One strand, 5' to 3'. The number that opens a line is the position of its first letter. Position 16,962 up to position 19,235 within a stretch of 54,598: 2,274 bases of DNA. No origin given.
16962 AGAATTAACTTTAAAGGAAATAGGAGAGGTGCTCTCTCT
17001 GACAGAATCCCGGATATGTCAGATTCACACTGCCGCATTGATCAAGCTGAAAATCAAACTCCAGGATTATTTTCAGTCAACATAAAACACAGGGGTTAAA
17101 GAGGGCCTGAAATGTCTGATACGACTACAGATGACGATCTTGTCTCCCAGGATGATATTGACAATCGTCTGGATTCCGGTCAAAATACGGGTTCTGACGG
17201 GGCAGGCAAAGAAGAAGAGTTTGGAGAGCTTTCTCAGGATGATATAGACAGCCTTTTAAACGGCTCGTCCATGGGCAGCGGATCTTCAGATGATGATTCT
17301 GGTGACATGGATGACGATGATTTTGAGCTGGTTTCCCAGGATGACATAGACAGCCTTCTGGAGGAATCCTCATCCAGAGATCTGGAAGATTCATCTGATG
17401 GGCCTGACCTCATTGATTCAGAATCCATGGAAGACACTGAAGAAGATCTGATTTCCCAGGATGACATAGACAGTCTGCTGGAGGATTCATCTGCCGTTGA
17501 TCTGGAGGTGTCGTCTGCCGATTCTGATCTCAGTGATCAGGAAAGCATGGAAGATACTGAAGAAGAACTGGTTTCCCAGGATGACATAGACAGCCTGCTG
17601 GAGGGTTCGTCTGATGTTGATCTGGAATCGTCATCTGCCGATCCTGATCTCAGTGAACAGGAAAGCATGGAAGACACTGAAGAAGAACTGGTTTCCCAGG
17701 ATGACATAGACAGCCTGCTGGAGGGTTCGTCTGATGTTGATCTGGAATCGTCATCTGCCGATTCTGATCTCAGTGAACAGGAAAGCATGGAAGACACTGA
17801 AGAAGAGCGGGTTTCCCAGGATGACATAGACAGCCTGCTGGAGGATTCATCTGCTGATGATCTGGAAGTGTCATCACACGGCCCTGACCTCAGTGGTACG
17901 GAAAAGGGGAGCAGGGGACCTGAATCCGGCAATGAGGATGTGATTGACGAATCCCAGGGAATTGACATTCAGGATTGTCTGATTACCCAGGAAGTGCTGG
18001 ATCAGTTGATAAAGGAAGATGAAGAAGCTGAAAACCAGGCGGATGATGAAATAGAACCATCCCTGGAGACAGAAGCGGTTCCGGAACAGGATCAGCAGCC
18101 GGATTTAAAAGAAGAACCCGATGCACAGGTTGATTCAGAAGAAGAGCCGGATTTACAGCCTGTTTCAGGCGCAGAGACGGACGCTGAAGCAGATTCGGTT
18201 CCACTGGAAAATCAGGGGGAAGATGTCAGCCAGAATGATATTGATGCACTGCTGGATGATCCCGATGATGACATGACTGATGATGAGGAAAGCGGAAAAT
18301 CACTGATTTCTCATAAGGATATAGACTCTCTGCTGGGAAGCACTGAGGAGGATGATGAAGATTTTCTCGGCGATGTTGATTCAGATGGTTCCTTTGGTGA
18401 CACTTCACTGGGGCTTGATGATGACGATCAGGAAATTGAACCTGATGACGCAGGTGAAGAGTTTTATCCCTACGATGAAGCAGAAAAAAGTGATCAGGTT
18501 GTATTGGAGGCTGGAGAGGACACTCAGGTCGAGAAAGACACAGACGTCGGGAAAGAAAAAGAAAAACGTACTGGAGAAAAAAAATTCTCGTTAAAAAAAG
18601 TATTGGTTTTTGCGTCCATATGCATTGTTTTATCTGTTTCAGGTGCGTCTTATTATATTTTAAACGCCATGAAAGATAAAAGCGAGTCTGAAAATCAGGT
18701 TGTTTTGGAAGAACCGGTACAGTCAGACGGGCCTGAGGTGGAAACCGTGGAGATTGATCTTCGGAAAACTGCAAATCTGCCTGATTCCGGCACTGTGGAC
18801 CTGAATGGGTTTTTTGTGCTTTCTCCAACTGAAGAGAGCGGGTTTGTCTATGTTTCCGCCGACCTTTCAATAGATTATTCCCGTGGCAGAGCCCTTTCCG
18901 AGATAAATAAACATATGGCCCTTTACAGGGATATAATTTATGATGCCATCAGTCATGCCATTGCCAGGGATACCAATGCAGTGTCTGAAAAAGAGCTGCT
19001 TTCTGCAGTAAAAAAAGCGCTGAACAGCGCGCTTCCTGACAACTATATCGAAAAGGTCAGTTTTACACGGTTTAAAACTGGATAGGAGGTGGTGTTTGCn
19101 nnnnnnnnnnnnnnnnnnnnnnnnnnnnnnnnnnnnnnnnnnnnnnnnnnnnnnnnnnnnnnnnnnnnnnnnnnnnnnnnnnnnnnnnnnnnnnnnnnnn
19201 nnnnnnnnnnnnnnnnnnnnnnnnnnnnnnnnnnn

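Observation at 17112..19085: Second FliL-domain protein with a multivalent array of FliM/CheZ-type CheY-P docking peptides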

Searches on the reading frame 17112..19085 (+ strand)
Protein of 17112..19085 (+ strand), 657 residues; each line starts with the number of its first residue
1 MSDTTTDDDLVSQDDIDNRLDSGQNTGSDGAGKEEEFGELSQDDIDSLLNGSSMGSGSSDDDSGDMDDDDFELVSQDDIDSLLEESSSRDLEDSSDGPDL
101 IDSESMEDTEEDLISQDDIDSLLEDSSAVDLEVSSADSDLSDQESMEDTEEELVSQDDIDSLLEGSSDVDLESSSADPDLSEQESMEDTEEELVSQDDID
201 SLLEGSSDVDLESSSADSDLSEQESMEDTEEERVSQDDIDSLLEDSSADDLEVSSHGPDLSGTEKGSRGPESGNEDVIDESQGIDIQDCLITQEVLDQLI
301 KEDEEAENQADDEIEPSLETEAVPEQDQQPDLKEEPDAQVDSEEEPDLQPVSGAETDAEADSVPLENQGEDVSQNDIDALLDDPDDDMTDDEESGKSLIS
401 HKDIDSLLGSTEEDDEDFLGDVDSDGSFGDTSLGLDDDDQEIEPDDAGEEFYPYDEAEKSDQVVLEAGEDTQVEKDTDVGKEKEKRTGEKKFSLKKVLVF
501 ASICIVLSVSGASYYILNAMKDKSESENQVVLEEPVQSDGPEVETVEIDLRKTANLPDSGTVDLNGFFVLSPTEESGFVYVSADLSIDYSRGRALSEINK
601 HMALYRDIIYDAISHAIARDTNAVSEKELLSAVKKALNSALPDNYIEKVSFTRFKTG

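Call 4: search_protein_families(library=pfam, proteins=[window:17112-19085:+], max_evalue=1)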
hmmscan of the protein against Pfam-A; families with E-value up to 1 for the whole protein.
window:17112-19085:+ (657 aa): 2 families
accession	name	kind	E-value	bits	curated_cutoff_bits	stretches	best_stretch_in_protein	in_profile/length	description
PF03748.19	FliL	-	8.4e-05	23.5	24.6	1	562-654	2-100/103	Flagellar basal body-associated protein FliL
PF06237.18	SLC52_ribofla_tr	-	0.35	10.3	27.9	1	477-534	175-230/429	Solute carrier family 52, riboflavin transporter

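Call 6: find_homologous_proteins(query=window:17112-19082:+, max_evalue=0.001)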
Query window:17112-19082:+ (657 aa): 224 proteins with E <= 0.001 among 8000 candidates; the best 120 are listed.
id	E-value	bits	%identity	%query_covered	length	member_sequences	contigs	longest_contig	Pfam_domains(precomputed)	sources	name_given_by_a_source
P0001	1.6e-221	756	66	89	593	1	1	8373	-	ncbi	ncbi:MAG: hypothetical protein R6U68_10840 [Desulfobacteraceae bacterium]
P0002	1.3e-75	274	40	83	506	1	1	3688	PF03748.20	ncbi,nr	ncbi:MAG TPA: flagellar basal body-associated FliL family protein, partial [Desulfobacteraceae bacte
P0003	6.4e-60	222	35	45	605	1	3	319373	-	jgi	jgi:pilus assembly protein FimV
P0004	2.9e-54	203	35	100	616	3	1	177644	-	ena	-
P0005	1.5e-53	201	36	100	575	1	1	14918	-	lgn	-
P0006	3.9e-52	196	35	83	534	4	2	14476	-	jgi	-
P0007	5.9e-52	196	35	100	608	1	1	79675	-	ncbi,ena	-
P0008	2.2e-51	194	44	18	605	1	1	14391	-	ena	-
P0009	4.2e-51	193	34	44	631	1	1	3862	-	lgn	-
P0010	9.3e-50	188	32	89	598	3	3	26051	-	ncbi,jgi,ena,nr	ncbi:MAG: hypothetical protein KKE44_00400 [Proteobacteria bacterium]|nr:hypothetical protein [Pseud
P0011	2.4e-49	187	33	100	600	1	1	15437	-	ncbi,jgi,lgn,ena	-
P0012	3.1e-49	187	35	83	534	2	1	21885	-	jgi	jgi:flagellar basal body-associated protein FliL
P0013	5.4e-49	186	32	89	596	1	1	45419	-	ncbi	-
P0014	1.5e-48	184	34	100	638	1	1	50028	-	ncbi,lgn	ncbi:MAG: hypothetical protein ABIJ31_15020 [Pseudomonadota bacterium]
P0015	1.8e-48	184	33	83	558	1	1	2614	-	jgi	jgi:hypothetical protein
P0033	2.1e-45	174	36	40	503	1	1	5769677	PF03748.20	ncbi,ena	-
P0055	6.4e-43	166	34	94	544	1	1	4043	PF03748.20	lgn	-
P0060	1.9e-42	164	35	40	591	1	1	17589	-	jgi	jgi:pilus assembly protein FimV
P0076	8.7e-41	159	32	83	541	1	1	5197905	-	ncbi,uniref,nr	ncbi:hypothetical protein [Desulfobacula toluolica]|uniref:Conserved uncharacterized protein, associ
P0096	1.3e-37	148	31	99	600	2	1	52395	PF03748.20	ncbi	-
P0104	6.7e-36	143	35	44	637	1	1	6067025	-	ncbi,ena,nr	nr:hypothetical protein [uncultured Desulfobacter sp.]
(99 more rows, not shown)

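Call 16: find_encoding_contigs(protein=P0076, flank=10000, max_places=2)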
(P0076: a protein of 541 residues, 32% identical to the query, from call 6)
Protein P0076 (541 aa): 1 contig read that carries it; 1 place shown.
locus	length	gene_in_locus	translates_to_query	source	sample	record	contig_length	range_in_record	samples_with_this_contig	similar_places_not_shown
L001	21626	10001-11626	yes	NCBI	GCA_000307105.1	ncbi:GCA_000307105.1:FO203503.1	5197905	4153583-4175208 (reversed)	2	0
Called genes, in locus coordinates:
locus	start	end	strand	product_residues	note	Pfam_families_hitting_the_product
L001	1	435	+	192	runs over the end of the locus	PF03748:FliL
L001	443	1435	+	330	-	PF02154:FliM, PF01052:FliMN_C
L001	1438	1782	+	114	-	PF28396:SepQ_C (weak), PF01052:FliMN_C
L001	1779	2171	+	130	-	PF04347:FliO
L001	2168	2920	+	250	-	PF00813:FliP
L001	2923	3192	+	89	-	PF01313:Bac_export_3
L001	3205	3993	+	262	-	PF01311:Bac_export_1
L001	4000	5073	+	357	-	PF01312:Bac_export_2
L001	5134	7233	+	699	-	PF00771:FHIPEP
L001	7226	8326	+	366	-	PF00448:SRP54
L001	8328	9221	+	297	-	PF00142:Fer4_NifH, PF01656:CbiA, PF02374:ArsA_ATPase (weak), PF06564:CBP_BcsQ (faint), PF10609:ParA, PF13614:AAA_31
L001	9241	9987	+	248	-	PF04542:Sigma70_r2, PF04539:Sigma70_r3 (faint), PF04545:Sigma70_r4, PF08281:Sigma70_r4_2 (weak)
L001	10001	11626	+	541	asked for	-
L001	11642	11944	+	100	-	-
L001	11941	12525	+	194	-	PF19610:DUF6115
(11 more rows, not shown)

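Call 33: find_encoding_contigs(protein=P0033, flank=6000, max_places=1)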
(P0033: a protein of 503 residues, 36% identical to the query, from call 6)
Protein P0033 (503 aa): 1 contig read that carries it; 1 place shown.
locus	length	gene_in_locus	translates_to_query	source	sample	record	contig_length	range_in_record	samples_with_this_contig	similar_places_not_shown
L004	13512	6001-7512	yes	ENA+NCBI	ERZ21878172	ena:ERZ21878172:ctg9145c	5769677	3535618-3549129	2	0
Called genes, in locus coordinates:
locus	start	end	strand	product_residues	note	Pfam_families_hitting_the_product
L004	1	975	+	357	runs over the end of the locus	PF01312:Bac_export_2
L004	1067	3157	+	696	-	PF00771:FHIPEP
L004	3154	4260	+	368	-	PF00448:SRP54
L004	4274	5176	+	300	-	PF00142:Fer4_NifH, PF01656:CbiA, PF02374:ArsA_ATPase (faint), PF06564:CBP_BcsQ (weak), PF10609:ParA, PF13614:AAA_31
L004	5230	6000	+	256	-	PF04542:Sigma70_r2, PF04539:Sigma70_r3 (faint), PF04545:Sigma70_r4, PF08281:Sigma70_r4_2 (weak)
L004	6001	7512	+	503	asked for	PF03748:FliL (faint)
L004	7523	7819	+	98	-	-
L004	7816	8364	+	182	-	PF19610:DUF6115 (weak)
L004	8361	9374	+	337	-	PF02120:Flg_hook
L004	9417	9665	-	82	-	-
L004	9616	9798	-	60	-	-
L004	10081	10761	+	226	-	PF22692:LlgE_F_G_D1, PF06429:Flg_bbr_C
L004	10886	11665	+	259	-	PF00460:Flg_bb_rod, PF22692:LlgE_F_G_D1, PF06429:Flg_bbr_C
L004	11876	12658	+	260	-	PF00460:Flg_bb_rod, PF22692:LlgE_F_G_D1, PF06429:Flg_bbr_C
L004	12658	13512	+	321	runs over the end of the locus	PF08666:SAF, PF13144:ChapFlgA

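Call 34: find_encoding_contigs(protein=P0104, flank=6000, max_places=1)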
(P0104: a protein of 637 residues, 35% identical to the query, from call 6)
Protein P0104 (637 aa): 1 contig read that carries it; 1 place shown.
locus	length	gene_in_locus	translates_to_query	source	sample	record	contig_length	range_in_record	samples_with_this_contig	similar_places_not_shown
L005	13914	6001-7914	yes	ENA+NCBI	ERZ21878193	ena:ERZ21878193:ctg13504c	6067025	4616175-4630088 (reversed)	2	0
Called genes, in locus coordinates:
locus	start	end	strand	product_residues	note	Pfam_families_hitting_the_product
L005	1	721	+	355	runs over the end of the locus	PF01312:Bac_export_2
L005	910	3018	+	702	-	PF00771:FHIPEP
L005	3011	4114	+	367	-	PF00448:SRP54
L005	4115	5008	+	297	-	PF00142:Fer4_NifH, PF01656:CbiA, PF02374:ArsA_ATPase (weak), PF06564:CBP_BcsQ (weak), PF10609:ParA, PF13614:AAA_31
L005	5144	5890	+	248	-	PF04542:Sigma70_r2, PF04539:Sigma70_r3 (weak), PF08281:Sigma70_r4_2 (weak), PF04545:Sigma70_r4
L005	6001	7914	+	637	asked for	-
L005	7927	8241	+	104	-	-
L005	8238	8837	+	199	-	PF19610:DUF6115 (weak)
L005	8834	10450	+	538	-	PF02120:Flg_hook (weak)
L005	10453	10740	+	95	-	PF01312:Bac_export_2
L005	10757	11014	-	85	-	-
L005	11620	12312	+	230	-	PF00460:Flg_bb_rod (weak), PF22692:LlgE_F_G_D1, PF06429:Flg_bbr_C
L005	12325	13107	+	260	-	PF00460:Flg_bb_rod, PF22692:LlgE_F_G_D1, PF06429:Flg_bbr_C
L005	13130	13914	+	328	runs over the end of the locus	PF08666:SAF, PF13144:ChapFlgA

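Call 35: find_encoding_contigs(protein=P0060, flank=6000, max_places=1)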
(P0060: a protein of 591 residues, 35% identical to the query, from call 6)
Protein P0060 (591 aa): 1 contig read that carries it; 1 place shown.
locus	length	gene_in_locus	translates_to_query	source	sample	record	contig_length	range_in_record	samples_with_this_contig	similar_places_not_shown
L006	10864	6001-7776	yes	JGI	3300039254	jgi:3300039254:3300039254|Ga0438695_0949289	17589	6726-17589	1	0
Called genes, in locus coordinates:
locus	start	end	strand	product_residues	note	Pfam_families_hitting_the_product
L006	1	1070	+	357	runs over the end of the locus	PF01312:Bac_export_2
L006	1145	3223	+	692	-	PF00771:FHIPEP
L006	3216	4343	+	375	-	PF00448:SRP54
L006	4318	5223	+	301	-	PF00142:Fer4_NifH, PF01656:CbiA, PF02374:ArsA_ATPase (weak), PF06564:CBP_BcsQ (weak), PF10609:ParA, PF13614:AAA_31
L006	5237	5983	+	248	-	PF04542:Sigma70_r2, PF04539:Sigma70_r3 (faint), PF04545:Sigma70_r4, PF08281:Sigma70_r4_2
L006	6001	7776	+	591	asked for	-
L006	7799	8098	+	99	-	-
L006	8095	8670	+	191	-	PF19610:DUF6115 (weak)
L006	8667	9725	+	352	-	-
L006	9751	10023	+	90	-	PF01312:Bac_export_2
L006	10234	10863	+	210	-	?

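Call 47: search_protein_families(library=ncbifam, proteins=[window:17112-19082:+], max_evalue=0.01)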
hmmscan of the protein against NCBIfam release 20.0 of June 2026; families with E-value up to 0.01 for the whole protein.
window:17112-19082:+ (657 aa): 2 families
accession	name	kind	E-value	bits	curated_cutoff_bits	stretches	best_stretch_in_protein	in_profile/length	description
NF006283.1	PRK08455.1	equivalog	4.1e-09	36.3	187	1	482-654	6-179/182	flagellar basal body-associated protein FliL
NF004285.1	PRK05696.1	equivalog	0.00095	19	179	1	484-654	7-168/171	flagellar basal body-associated protein FliL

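Call 73: predict_structure(alignment_id=A4)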
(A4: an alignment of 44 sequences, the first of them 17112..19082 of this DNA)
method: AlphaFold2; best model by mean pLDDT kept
length: 657 residues; sequences in the alignment: 44
mean_pLDDT: 55.8   pTM: 0.32
mean pLDDT of the five models: 55.8, 54.6, 53.8, 52.4, 52.2
residues with pLDDT >= 90: 78; 70-90: 112; 50-70: 107; < 50: 360
segments of 3 or more residues with pLDDT < 50: 1-10, 24-36, 53-72, 89-97, 99-113, 127-153, 167-177, 179-196, 205-233, 247-274, 315-371, 384-399, 419-492, 523-554
pLDDT, mean of each block of 10 residues (from residue 1): 41 68 47 49 74 46 42 68 65 40 40 57 53 41 38 64 57 39 35 50 47 36 40 61 57 38 36 53 73 83 80 48 38 39 38 36 37 63 48 45 65 51 39 35 37 38 38 39 38 62 77 68 43 36 38 62 95 85 96 91 96 92 86 96 92 93
secondary structure, 60 per line:
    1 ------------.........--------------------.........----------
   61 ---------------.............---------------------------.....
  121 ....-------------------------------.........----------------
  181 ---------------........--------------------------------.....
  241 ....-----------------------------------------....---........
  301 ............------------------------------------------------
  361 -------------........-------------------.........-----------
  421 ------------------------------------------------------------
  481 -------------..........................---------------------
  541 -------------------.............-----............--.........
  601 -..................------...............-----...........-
elements in order (helices of 4 or more, strands of 3 or more residues): H13-21 H42-50 H76-88 H116-124 H156-164 H196-203 H236-244 H286-289 H293-312 H374-381 H401-409 H494-519 E560-572 E578-589 H592-600 H602-619 H626-640 E646-656

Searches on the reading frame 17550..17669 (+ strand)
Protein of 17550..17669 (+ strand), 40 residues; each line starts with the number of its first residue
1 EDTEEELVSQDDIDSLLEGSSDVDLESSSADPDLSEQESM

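Call 68: search_solved_structures(query=window:17550-17669:+, max_evalue=10, show_alignments=5)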
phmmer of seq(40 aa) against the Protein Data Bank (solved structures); distinct sequences matched with E-value up to 10: 0.
